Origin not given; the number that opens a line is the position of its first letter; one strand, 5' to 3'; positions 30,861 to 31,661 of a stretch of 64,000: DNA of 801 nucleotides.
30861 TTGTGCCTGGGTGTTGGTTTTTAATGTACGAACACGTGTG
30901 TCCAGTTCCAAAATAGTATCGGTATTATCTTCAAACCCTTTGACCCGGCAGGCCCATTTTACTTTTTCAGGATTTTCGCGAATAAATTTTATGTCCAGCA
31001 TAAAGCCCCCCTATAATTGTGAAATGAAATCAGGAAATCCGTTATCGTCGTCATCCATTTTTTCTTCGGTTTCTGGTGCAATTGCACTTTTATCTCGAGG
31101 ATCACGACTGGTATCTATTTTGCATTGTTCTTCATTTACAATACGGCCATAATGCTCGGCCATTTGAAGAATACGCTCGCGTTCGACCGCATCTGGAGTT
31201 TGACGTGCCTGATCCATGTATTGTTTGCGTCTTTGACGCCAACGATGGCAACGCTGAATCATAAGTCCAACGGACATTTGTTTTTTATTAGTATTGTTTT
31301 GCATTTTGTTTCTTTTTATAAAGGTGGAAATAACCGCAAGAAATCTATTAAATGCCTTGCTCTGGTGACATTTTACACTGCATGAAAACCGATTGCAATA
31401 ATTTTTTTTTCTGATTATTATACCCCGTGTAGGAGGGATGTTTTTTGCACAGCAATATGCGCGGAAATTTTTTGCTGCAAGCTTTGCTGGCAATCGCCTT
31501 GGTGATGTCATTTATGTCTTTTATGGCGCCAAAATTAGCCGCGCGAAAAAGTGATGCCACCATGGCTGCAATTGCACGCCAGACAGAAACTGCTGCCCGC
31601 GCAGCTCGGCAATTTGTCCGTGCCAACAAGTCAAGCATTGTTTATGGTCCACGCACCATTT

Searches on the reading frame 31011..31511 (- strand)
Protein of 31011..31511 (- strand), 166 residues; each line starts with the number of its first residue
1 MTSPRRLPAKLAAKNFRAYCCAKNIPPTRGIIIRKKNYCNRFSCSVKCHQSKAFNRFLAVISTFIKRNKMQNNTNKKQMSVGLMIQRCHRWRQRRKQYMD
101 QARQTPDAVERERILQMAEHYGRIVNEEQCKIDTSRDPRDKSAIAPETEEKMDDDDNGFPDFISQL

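Call 35: search_protein_families(library=pfam, proteins=[window:31011-31511:-], max_evalue=0.01)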
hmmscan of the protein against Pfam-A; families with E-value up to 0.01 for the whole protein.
window:31011-31511:- (166 aa): 1 family
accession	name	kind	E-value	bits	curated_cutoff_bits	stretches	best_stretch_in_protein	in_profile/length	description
PF13763.11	DUF4167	-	0.0017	19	25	1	101-129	48-76/78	Domain of unknown function (DUF4167)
